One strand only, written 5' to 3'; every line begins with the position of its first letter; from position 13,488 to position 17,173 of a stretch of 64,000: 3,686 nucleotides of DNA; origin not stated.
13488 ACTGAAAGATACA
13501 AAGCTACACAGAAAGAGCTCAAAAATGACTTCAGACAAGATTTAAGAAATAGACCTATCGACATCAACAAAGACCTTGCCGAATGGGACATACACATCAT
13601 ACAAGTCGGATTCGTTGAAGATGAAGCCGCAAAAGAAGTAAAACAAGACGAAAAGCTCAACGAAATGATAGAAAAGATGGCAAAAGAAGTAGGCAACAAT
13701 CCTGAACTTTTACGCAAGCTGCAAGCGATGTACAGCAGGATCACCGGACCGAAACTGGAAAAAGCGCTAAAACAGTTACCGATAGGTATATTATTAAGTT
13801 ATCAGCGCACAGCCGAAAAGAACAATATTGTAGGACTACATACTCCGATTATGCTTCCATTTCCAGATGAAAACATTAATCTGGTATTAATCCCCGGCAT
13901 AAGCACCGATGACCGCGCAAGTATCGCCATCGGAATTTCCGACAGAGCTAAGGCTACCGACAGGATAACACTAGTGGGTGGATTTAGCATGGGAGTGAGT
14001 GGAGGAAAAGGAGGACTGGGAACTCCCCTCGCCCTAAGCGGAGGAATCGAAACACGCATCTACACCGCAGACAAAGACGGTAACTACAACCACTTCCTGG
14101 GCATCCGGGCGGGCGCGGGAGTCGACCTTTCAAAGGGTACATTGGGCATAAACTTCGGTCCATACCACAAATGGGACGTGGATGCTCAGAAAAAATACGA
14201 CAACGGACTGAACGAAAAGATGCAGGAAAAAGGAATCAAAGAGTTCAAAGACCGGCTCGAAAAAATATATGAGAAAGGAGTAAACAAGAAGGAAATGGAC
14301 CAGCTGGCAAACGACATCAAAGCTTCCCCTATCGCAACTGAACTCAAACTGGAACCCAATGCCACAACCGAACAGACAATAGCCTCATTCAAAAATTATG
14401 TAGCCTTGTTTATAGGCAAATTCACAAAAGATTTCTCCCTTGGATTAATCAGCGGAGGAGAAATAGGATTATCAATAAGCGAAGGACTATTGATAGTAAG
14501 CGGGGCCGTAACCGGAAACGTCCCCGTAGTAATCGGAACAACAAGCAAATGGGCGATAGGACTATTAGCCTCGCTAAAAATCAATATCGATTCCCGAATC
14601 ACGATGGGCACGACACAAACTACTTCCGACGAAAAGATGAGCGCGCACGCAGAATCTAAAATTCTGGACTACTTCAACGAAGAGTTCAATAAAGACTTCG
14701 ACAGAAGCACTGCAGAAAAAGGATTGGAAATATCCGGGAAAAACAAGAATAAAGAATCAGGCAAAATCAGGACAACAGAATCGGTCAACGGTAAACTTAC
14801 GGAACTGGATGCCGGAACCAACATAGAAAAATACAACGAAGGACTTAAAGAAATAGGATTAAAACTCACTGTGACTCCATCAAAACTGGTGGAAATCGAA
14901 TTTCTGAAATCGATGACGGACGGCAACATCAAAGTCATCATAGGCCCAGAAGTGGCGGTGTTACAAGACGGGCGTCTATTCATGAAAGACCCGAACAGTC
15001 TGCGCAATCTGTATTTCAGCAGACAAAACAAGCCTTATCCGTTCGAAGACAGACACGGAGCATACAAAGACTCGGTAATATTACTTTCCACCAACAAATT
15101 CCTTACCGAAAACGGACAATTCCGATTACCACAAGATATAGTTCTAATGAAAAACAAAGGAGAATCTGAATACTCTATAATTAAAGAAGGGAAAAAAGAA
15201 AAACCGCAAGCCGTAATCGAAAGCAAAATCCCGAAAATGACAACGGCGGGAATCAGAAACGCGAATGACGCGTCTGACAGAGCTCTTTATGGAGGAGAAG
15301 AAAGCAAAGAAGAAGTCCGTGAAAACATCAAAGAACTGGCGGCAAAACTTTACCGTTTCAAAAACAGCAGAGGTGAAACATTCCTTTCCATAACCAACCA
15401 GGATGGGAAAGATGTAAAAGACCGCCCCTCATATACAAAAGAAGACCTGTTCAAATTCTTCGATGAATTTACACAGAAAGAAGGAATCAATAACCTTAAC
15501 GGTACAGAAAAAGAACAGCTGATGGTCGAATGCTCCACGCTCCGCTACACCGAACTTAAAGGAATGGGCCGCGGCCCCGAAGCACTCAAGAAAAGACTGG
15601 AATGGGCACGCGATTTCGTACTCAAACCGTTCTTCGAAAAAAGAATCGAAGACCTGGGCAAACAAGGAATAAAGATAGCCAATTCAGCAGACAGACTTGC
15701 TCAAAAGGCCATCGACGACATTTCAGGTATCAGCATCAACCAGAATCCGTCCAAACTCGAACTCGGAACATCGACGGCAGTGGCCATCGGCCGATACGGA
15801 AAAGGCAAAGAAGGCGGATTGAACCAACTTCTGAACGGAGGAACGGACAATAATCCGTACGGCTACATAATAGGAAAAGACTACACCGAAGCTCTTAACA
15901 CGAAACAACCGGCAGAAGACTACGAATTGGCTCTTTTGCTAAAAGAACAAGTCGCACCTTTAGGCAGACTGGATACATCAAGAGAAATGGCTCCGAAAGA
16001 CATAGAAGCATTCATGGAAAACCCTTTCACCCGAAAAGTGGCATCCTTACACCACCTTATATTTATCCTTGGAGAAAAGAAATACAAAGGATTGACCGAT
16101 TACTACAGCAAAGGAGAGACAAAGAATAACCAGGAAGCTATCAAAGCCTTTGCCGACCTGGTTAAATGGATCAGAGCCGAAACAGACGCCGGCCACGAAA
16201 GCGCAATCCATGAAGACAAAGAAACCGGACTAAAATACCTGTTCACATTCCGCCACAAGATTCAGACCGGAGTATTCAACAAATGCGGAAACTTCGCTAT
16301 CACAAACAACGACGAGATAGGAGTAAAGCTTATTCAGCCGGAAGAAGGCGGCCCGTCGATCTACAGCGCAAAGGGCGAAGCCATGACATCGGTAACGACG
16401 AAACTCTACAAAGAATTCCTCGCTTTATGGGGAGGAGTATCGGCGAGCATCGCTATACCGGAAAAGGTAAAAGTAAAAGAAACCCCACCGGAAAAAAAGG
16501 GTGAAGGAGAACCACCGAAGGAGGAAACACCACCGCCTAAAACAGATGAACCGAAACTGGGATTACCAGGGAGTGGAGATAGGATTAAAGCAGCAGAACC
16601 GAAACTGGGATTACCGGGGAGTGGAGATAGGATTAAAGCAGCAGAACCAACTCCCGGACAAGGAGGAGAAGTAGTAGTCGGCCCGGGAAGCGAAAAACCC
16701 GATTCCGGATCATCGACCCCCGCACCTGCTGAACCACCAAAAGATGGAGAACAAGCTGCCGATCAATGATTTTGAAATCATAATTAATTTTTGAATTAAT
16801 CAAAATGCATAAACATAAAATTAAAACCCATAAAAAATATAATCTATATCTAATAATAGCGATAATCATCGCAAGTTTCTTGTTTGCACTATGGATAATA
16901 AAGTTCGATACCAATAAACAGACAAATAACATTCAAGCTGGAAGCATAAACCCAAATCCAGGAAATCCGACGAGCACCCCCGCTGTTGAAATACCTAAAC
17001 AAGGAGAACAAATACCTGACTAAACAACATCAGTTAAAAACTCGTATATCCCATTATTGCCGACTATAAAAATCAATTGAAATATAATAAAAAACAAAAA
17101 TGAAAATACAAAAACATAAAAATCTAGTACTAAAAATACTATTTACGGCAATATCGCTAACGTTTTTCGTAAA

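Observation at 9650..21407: Promoter-to-terminator bounded five-gene module with two giant proteins and no recognisable family: candidate novel surface or contact-dependent system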

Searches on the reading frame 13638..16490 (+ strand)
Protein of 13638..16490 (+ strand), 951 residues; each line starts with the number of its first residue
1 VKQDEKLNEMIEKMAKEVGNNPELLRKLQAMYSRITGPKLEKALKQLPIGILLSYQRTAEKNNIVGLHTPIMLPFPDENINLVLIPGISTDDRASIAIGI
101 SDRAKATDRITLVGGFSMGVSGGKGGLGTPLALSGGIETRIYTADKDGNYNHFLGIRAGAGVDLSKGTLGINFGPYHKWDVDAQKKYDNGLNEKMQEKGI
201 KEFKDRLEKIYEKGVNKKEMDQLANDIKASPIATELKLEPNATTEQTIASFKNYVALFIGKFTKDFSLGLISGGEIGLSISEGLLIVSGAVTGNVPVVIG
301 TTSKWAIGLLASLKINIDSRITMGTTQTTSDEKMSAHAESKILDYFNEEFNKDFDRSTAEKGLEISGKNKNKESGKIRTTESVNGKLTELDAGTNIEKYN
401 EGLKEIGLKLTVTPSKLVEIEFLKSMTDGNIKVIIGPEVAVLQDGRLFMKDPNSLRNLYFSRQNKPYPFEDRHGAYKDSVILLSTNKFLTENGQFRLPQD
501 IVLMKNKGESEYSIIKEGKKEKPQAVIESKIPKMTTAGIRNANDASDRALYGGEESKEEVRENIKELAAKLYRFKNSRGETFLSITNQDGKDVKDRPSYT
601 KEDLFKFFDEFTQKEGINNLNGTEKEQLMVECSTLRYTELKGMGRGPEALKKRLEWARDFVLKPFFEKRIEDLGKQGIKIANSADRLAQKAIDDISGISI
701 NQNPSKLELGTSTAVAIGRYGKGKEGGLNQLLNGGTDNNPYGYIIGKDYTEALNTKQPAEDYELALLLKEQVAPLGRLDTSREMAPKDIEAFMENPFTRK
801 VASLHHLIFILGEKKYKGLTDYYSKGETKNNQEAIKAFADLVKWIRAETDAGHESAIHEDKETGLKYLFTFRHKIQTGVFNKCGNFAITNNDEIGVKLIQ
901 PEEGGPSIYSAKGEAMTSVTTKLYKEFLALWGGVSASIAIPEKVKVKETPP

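Call 63: predict_structure(alignment_id=A8)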
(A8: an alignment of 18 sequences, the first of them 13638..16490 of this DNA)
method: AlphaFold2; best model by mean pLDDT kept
length: 951 residues; sequences in the alignment: 18
mean_pLDDT: 73.6   pTM: 0.44
mean pLDDT of the five models: 73.6, 73.6, 70.0, 68.7, 66.6
residues with pLDDT >= 90: 115; 70-90: 525; 50-70: 173; < 50: 138
segments of 3 or more residues with pLDDT < 50: 1-4, 18-21, 31-37, 39-45, 325-369, 379-393, 468-475, 493-495, 529-533, 553-556, 901-921, 945-951
pLDDT, mean of each block of 10 residues (from residue 1): 46 52 50 48 59 88 87 73 87 81 84 87 72 88 86 90 81 92 88 91 91 84 93 87 88 87 84 92 88 87 84 86 51 42 41 35 41 51 34 59 82 84 74 85 86 69 61 54 70 58 81 81 67 53 66 55 87 89 78 62 84 89 78 75 67 85 88 84 93 79 66 74 66 61 75 85 89 74 78 78 75 81 75 86 85 75 69 82 80 67 36 34 68 89 50 41
secondary structure, 60 per line:
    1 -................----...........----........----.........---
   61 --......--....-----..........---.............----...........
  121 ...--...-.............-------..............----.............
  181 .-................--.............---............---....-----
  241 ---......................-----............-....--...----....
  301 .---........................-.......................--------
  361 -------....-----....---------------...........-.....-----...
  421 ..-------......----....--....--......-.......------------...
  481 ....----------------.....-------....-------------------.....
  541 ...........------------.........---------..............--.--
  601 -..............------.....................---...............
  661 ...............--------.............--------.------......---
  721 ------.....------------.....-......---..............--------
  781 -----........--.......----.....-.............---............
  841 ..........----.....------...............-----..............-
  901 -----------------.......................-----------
elements in order (helices of 4 or more, strands of 3 or more residues): H2-17 H22-32 H37-44 E49-57 E63-68 E71-74 E80-89 E93-105 E110-123 E126-128 E130-142 E150-163 E168-181 H183-198 H201-213 H217-228 H232-235 H244-265 E271-282 E284-287 E297-301 E305-328 H330-352 E368-371 E377-380 H396-406 E408-412 E418-422 E430-435 E440-443 E446-449 H452-457 E459-465 E478-484 E501-505 E513-516 H536-551 H564-572 H582-595 H602-615 H622-642 H646-675 H684-696 E712-717 E727-731 E744-748 H750-755 H759-772 H786-793 H796-802 H807-811 H813-825 H829-850 E855-859 E866-880 E886-899 E918-940
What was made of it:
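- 13782..14621 (+): G1 residues 1028-1307: porin-like amphipathic antiparallel beta-sheet or barrel of about 12 strands. AlphaFold2 pLDDT is 80-93 here (call 63).
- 14184..14432 (+): Helical insert (residues 1162-1244) between strands 8 and 9 of the beta domain. Call 63 (helices H183-265 of the model).
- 14823..16460 (+): G1 C-terminal conserved region (residues about 1375-1920). It holds a mixed beta domain, an all-alpha domain and three long strands, with the family-invariant Cys1862-Gly-Asn1864 (nt 16284-16292) at a turn. Secondary structure is from call 63.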

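Call 65: fold_search(model_id=the predicted structure, library=pdb)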
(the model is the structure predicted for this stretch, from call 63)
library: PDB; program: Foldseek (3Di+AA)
matches with E <= 10: 453; with E <= 0.001: 0
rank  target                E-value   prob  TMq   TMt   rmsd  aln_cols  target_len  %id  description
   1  7z6q_J                4.8e-03  0.63  0.08  0.18  28.3       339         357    9  Cryo-EM structure of the whole photosynthetic complex from the green sulfur bacteria (released 2023-02-08)
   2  3bsd                  1.5e-02  0.54  0.08  0.19  26.3       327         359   10  Light harvesting protein from RC of Chlorobium tepidum (released 2008-01-22)
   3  5h8z_A                1.7e-02  0.51  0.08  0.18  27.6       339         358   10  Crystal structure of the C49A C353A mutant Fenna-Matthews-Olson Protein from Chlorobaculum Tepidum (released 2016-05-18)
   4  6m32_F                1.9e-02  0.47  0.08  0.19  25.8       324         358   10  Cryo-EM structure of FMO-RC complex from green sulfur bacteria (released 2020-11-25)
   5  6m32_E                2.1e-02  0.47  0.08  0.19  25.8       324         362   10  Cryo-EM structure of FMO-RC complex from green sulfur bacteria (released 2020-11-25)
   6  7ueb_U                2.7e-02  0.60  0.09  0.20  25.2       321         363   10  Photosynthetic assembly of Chlorobaculum tepidum (RC-FMO2) (released 2022-10-05)
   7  7uea_U                2.8e-02  0.33  0.08  0.18  26.9       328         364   10  Photosynthetic assembly of Chlorobaculum tepidum (RC-FMO1) (released 2022-10-05)
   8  2wjr                  3.4e-02  1.00  0.13  0.52  11.6       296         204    6  NanC porin structure in rhombohedral crystal form. (released 2009-10-13)
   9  4y25                  3.4e-02  1.00  0.10  0.28   5.2       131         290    7  Bacterial polysaccharide outer membrane secretin (released 2016-03-16)
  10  6mez_A                3.7e-02  0.28  0.07  0.17  27.1       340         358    8  X-ray structure of the Fenna-Matthews-Olsen antenna complex from Prosthecochloris aestuarii (released 2019-03-13)
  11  3eni_C                4.9e-02  0.28  0.08  0.18  27.9       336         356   10  Crystal structure of the Fenna-Matthews-Olson Protein from Chlorobaculum Tepidum (released 2009-05-12)
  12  3vdi                  4.9e-02  0.28  0.07  0.18  27.3       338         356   10  Structure of the FMO protein from Pelodictyon phaeum (released 2012-01-25)
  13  3eoj                  5.4e-02  0.25  0.07  0.17  27.1       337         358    8  Fmo protein from Prosthecochloris Aestuarii 2K AT 1.3A Resolution (released 2009-05-12)
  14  2qom_B                5.7e-02  0.92  0.12  0.36  10.8       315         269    7  The crystal structure of the E.coli EspP autotransporter Beta-domain. (released 2007-11-13)
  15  7uea_V                6.0e-02  0.38  0.08  0.19  25.8       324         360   10  Photosynthetic assembly of Chlorobaculum tepidum (RC-FMO1) (released 2022-10-05)
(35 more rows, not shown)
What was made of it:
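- By Foldseek E-value the top hits are the large 'taco-shell' sheet of the FMO protein (call 65). Closed 12-stranded barrels superpose better (TMt 0.52-0.57, call 65).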

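Call 69: fold_search(model_id=the predicted structure, library=viral)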
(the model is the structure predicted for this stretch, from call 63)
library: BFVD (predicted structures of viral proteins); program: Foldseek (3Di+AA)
matches with E <= 10: 180; with E <= 0.001: 0
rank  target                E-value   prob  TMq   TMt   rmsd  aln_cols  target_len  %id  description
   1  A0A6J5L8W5            5.5e-02  0.98  0.09  0.34   6.2       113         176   13  Uncharacterized protein [uncultured Caudovirales phage]
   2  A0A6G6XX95            6.0e-02  0.99  0.09  0.39  10.9       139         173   12  (no name in the UniProt tables at hand)
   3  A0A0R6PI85            6.6e-02  0.28  0.11  0.18  37.4       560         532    9  (no name in the UniProt tables at hand)
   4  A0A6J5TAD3            8.0e-02  0.98  0.10  0.42   4.7       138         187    9  Porin domain-containing protein [uncultured Caudovirales phage]
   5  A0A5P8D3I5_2          1.1e-01  0.13  0.08  0.08  26.6       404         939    9  (no name in the UniProt tables at hand)
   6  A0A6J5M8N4            1.3e-01  0.92  0.09  0.35   6.1       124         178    8  Outer membrane protein beta-barrel [uncultured Caudovirales phage]
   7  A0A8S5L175            1.7e-01  0.21  0.07  0.12  29.1       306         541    8  Maturation protein (Fragment) [ssRNA phage SRR7976300_1]
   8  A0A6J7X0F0            3.0e-01  0.97  0.10  0.38   4.5       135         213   12  Uncharacterized protein [uncultured Caudovirales phage]
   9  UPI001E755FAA         3.3e-01  0.33  0.08  0.32   7.4       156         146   13  (no name look-up for this kind of identifier)
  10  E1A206                4.4e-01  0.33  0.10  0.32   9.4       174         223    7  Outer membrane protein [Aeromonas phage phiAS5]
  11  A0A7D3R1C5            5.4e-01  0.05  0.07  0.07  32.4       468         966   11  Zinc finger RING/FYVE/PHD-type protein [Fadolivirus FV1/VV64]
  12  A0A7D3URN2            5.6e-01  0.13  0.04  0.06  23.0       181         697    8  Copper amine oxidase [Fadolivirus FV1/VV64]
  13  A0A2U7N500            6.2e-01  0.06  0.05  0.16  21.3       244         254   11  Uncharacterized protein [Pseudomonas phage PspYZU05]
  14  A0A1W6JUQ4            6.5e-01  0.21  0.07  0.21   7.4       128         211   13  Uncharacterized protein [Vibrio phage pVco-5]
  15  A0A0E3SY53            7.1e-01  0.04  0.05  0.06  26.9       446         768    8  B20 [Rat cytomegalovirus (isolate England)]
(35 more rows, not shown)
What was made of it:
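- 13782..14621 (+): All have E >= 0.03 (calls 65, 69).
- On Outer-membrane porins (KdgM/NanC) and OMP beta-barrels: Foldseek gives TMt 0.52-0.57 and prob 0.98-1.0, but E >= 0.03 (calls 63, 65, 69).
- All Foldseek matches are non-significant (E >= 0.005, calls 65, 69).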

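Call 82: search_solved_structures(query=A8, max_evalue=10)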
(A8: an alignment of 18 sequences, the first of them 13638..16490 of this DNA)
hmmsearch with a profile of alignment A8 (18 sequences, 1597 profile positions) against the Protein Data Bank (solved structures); distinct sequences matched with E-value up to 10: 2.
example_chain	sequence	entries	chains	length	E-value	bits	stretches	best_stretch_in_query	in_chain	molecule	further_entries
9hcg_q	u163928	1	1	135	0.72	10.4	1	1144-1202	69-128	Large ribosomal subunit protein mL64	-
5zmr_A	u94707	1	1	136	1.1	9.8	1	985-1066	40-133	26S proteasome regulatory subunit RPN5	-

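Call 83: search_protein_families(library=pfam, alignment_id=A8, max_evalue=0.01)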
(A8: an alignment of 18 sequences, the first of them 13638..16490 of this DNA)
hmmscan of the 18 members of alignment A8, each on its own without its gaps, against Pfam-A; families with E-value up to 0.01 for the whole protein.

A. member 1, window:13638-16490:+ (951 aa): 0 families

B. families by the number of members that match (of 18 scanned): 1 family
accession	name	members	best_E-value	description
PF18609.8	SAM_Exu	1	0.0074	Exuperantia SAM-like domain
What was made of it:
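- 10701..16769 (+): G1: giant of 2,022 aa without a signal peptide, in a lineage-restricted orphan family. No Pfam hit in 18 members (call 83).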

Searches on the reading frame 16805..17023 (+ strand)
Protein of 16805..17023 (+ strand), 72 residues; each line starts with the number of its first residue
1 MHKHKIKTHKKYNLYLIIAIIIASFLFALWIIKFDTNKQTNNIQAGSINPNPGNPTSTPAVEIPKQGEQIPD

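Call 5: search_protein_families(library=pfam, proteins=[window:16805-17023:+], max_evalue=1)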
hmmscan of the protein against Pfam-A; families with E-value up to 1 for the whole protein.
window:16805-17023:+ (72 aa): 5 families
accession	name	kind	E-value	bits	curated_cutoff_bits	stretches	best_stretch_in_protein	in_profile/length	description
PF16492.10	Cadherin_C_2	-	0.00044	21.3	31.5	1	13-66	3-56/85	Cadherin cytoplasmic C-terminal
PF12700.13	HlyD_2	-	0.0038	16.5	25.1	1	1-49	1-51/416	HlyD family secretion protein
PF13623.11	SurA_N_2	-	0.056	13.8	28.5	1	5-49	3-47/145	SurA-like N-terminal domain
PF16020.10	Deltameth_res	-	0.069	13.4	27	1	7-28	16-37/52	Deltamethrin resistance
PF20456.3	DUF6709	-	0.11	11.8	27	1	4-45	178-220/339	Family of unknown function (DUF6709)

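Call 7: search_protein_families(library=ncbifam, proteins=[window:16805-17023:+], max_evalue=1)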
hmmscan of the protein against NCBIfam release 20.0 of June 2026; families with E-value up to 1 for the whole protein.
window:16805-17023:+ (72 aa): 3 families
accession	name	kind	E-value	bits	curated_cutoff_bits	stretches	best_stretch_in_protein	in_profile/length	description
NF052328.1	NeuramTDE0471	equivalog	0.063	12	900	1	11-66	2-56/538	neuraminidase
NF033383.2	induct_EntF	subfamily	0.13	12.6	35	1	36-60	6-30/40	EntF family bacteriocin induction factor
NF041581.1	SosA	equivalog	0.14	12.4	60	1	9-40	4-36/77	DNA damage-induced cell division inhibitor SosA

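Call 8: search_protein_families(library=phrogs, proteins=[window:16805-17023:+], max_evalue=0.1)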
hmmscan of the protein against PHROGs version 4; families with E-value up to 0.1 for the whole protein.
window:16805-17023:+ (72 aa): 0 families

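Call 84: search_protein_families(library=padloc, proteins=[window:16805-17023:+], max_evalue=0.01)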
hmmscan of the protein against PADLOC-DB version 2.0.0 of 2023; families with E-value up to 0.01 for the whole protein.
window:16805-17023:+ (72 aa): 0 families
